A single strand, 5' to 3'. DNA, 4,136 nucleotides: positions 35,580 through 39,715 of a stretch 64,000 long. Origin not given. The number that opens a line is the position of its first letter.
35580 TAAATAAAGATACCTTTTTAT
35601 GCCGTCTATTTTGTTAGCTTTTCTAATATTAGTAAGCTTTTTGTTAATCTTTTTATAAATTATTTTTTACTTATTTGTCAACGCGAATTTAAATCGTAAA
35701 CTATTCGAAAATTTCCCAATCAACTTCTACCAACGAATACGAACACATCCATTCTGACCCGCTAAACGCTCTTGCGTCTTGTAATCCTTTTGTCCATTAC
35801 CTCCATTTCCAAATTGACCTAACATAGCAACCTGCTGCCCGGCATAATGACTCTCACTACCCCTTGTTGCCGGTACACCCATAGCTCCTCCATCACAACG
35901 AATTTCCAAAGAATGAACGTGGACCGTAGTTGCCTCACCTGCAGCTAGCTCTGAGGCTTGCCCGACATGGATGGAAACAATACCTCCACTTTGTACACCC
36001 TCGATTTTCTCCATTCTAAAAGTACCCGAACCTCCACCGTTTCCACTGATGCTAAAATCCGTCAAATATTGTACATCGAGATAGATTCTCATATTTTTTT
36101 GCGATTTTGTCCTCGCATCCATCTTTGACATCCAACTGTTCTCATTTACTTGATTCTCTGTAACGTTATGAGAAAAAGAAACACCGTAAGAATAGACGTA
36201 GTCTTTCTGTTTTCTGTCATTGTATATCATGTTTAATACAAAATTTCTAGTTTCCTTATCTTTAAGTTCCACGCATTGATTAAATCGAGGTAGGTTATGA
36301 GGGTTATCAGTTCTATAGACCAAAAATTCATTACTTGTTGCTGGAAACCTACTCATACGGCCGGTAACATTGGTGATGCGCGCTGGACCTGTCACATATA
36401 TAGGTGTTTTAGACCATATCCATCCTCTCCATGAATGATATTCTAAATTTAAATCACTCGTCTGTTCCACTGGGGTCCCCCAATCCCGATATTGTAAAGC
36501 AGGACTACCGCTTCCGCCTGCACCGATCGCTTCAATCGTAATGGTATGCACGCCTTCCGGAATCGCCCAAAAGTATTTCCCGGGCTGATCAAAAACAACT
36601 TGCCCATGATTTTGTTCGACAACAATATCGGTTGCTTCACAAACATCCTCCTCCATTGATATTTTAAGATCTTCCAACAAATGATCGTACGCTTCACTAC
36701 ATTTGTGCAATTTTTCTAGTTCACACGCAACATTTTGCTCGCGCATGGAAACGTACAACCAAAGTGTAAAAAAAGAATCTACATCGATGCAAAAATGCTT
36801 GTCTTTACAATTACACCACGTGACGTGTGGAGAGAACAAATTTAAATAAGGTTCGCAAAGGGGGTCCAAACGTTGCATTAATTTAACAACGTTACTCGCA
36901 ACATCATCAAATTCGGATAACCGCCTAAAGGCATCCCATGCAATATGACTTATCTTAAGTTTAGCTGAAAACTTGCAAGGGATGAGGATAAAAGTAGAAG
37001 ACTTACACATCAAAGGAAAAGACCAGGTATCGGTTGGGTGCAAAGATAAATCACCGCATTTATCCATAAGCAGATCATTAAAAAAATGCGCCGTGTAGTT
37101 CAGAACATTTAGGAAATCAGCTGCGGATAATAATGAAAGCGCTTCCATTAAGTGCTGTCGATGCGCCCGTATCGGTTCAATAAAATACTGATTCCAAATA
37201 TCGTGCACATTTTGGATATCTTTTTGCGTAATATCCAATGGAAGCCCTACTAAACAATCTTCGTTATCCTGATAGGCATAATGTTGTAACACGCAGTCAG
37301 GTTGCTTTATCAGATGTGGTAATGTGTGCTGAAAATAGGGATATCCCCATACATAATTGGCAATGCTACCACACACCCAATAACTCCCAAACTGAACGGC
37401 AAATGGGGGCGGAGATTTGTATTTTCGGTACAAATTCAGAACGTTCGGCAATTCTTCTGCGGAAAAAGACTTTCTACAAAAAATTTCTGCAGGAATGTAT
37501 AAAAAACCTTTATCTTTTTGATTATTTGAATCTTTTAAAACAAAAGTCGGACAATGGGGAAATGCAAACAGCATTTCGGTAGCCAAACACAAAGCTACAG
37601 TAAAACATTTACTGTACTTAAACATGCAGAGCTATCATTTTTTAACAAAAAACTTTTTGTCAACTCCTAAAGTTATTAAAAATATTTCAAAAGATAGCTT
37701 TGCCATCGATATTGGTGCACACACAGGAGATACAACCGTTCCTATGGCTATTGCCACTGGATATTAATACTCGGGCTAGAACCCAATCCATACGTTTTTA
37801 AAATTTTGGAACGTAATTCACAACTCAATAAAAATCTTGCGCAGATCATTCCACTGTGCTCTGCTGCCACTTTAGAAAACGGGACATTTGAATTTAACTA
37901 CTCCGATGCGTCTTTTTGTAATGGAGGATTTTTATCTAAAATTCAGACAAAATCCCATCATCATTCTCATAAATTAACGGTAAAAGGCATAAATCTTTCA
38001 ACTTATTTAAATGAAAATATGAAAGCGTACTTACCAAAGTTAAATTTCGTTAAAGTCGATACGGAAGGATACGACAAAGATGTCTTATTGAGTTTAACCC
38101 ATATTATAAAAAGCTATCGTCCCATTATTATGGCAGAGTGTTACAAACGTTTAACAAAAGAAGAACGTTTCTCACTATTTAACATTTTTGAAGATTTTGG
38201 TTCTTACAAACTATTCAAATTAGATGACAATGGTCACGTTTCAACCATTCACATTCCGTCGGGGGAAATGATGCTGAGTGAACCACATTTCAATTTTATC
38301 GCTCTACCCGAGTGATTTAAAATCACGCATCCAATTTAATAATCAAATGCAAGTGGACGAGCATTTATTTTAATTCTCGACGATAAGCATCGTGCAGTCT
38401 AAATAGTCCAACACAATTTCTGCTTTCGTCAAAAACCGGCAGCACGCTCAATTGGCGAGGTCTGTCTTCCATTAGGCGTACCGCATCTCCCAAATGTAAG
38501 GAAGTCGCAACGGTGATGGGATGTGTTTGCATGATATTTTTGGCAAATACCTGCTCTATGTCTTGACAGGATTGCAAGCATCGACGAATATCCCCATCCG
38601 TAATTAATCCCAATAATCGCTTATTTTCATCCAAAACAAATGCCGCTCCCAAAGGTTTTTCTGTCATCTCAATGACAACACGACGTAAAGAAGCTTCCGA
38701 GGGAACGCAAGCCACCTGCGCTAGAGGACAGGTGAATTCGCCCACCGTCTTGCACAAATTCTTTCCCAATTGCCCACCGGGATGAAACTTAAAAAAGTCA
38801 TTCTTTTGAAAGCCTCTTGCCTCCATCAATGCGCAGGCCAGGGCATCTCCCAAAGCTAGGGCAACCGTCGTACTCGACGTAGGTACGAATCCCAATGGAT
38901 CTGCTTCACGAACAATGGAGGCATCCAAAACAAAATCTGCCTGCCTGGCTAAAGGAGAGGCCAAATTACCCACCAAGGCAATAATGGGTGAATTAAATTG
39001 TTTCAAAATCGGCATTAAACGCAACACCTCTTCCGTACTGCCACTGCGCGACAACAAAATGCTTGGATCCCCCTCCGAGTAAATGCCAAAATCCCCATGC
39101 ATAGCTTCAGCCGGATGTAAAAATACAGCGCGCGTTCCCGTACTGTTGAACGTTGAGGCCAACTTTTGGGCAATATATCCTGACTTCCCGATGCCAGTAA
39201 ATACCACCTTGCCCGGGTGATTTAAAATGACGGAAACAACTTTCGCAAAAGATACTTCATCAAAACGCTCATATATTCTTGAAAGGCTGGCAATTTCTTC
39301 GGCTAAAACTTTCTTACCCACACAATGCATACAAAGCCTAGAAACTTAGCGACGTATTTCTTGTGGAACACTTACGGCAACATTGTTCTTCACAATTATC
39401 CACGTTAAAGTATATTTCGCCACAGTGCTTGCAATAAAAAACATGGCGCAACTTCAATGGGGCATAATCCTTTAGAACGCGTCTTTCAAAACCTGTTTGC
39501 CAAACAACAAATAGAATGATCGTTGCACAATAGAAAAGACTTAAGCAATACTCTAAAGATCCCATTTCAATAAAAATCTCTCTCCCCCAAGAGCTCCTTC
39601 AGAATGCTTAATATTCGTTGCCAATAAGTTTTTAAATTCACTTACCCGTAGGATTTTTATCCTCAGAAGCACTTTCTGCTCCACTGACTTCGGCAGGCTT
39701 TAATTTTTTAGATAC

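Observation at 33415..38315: Candidate accessory locus wedged between two housekeeping operons (pheT-gatCAB and kdsD/r-protein cluster)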

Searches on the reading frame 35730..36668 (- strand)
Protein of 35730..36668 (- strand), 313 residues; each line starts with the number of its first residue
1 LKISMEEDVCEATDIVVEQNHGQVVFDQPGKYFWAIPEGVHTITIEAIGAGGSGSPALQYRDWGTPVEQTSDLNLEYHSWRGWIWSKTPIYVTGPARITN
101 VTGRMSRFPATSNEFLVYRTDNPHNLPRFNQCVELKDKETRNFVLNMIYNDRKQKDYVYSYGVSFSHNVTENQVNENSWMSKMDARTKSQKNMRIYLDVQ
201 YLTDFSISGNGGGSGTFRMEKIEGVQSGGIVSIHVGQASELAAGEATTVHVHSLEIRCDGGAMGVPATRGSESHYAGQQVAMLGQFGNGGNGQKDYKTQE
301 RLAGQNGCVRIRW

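Call 44: predict_structure(alignment_id=A3)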
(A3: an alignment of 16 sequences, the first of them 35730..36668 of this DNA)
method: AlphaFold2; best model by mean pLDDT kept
length: 313 residues; sequences in the alignment: 16
mean_pLDDT: 73.6   pTM: 0.60
mean pLDDT of the five models: 73.6, 72.4, 72.2, 72.1, 71.2
residues with pLDDT >= 90: 143; 70-90: 46; 50-70: 32; < 50: 92
segments of 3 or more residues with pLDDT < 50: 1-18, 80-83, 103-130, 148-188
pLDDT, mean of each block of 10 residues (from residue 1): 36 45 95 95 97 95 87 57 58 84 42 34 38 83 58 39 40 40 47 71 92 97 94 97 98 95 91 87 92 93 97 96
secondary structure, 60 per line:
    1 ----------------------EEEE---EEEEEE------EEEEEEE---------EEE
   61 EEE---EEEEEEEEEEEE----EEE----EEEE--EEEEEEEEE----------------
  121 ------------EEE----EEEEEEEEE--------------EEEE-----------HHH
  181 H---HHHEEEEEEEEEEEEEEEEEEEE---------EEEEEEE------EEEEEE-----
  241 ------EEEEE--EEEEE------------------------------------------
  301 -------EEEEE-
elements in order: E23-26 E30-35 E42-48 E58-63 E67-78 E83-85 E90-93 E96-104 E133-135 E140-148 E163-166 H178-181 E188-207 E217-223 E230-235 E247-251 E254-258 E308-312

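Call 47: fold_search(model_id=the predicted structure, library=pdb)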
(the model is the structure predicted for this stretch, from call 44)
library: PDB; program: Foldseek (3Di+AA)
matches with E <= 10: 158; with E <= 0.001: 0
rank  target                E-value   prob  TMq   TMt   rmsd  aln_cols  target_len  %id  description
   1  9d93_Qb               7.3e-02  0.28  0.19  0.24  33.8       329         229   15  Mycobacteriophage Bxb1 tail tip - Composite map and model (released 2024-09-25)
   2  8ac6_C                8.0e-02  0.06  0.11  0.07  29.4       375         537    9  Nudaurelia capensis omega virus maturation intermediate captured at pH5.6 (insect cell expressed VLPs): medium class f (released 2022-12-28)
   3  7ypx_A                9.7e-02  0.77  0.28  0.34  29.2       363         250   10  Cyanophage Pam3 fiber (released 2022-11-09)
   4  9d93_Pa               1.4e-01  0.23  0.23  0.12  33.7       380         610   10  Mycobacteriophage Bxb1 tail tip - Composite map and model (released 2024-09-25)
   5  5x22_N                2.5e-01  0.03  0.08  0.03  23.9       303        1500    8  Crystal structure of Thermus thermophilus transcription initiation complex with GpA and CMPcPP (released 2017-07-05)
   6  4oir_D                2.6e-01  0.02  0.08  0.04  23.8       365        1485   10  Crystal structure of Thermus thermophilus RNA polymerase transcription initiation complex soaked with GE23077 and rifa (released 2014-05-07)
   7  5d4d_D                3.0e-01  0.03  0.08  0.03  22.7       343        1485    8  Crystal structure of Thermus thermophilus product complex for transcription initiation with NAD and CTP (released 2016-07-06)
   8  4q5s_D                3.3e-01  0.02  0.07  0.03  24.5       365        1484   11  Thermus thermophilus RNA polymerase initially transcribing complex containing 6-mer RNA (released 2014-07-09)
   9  5d4d_N                3.5e-01  0.03  0.11  0.04  23.9       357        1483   10  Crystal structure of Thermus thermophilus product complex for transcription initiation with NAD and CTP (released 2016-07-06)
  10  4oin_D                3.8e-01  0.02  0.09  0.03  23.8       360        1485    9  Crystal structure of Thermus thermophilus transcription initiation complex soaked with GE23077 (released 2014-05-07)
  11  4q4z_D                3.8e-01  0.02  0.09  0.03  23.8       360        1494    9  Thermus thermophilus RNA polymerase de novo transcription initiation complex (released 2014-07-30)
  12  7yfw_a                4.2e-01  0.16  0.20  0.22  35.7       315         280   12  Cyanophage Pam3 fiber (released 2023-01-18)
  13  7bq5_A                4.2e-01  0.03  0.11  0.09  34.9       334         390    9  ZIKV sE bound to mAb Z6 (released 2021-03-24)
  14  4g7h_D                4.4e-01  0.02  0.08  0.03  23.6       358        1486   11  Crystal structure of Thermus thermophilus transcription initiation complex (released 2012-10-31)
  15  8q29_A                4.6e-01  0.07  0.12  0.14  32.0       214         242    9  TtX122A - A domain of unknown function from the Teredinibacter turnerae protein TERTU_3803 (released 2024-03-13)
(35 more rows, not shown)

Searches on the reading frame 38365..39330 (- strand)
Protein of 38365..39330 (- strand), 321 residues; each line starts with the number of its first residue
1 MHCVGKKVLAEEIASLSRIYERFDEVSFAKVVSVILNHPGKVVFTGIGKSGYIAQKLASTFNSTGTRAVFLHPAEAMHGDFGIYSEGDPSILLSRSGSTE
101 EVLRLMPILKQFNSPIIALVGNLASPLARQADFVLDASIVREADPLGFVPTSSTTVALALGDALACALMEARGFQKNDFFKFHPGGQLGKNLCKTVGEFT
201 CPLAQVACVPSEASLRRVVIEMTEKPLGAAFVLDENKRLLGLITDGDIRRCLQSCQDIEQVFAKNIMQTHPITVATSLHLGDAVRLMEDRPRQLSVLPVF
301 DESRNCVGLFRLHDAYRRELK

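Call 3: search_protein_families(library=pfam, proteins=[window:38365-39330:-], max_evalue=0.1)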
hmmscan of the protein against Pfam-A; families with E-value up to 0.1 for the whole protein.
window:38365-39330:- (321 aa): 4 families
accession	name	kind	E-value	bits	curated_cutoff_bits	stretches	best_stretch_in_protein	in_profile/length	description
PF01380.27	SIS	-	4.8e-25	88.3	25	1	36-165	2-129/131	SIS domain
PF00571.33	CBS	-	2.8e-18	66.4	24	2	205-252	8-55/57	CBS domain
PF22645.1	GKRP_SIS_N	-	0.044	14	27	1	30-67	4-44/113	Glucokinase regulatory protein N-terminal SIS domain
PF02845.22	CUE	-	0.079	13.1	21.1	0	243-262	15-35/42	CUE domain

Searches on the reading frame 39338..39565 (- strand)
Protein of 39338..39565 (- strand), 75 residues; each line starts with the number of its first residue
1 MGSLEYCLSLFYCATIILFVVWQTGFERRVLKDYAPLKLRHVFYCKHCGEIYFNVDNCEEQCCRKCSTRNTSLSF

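Call 3: search_protein_families(library=pfam, proteins=[window:39338-39565:-], max_evalue=0.1)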
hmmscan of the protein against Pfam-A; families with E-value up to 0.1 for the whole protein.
window:39338-39565:- (75 aa): 2 families
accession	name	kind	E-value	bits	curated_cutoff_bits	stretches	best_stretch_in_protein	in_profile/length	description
PF19133.5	DUF5816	-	0.012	16.2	26.9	1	39-69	31-61/72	Family of unknown function (DUF5816)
PF14319.11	Zn_Tnp_IS91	-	0.026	14.9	26.3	1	41-71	37-67/90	Transposase zinc-binding domain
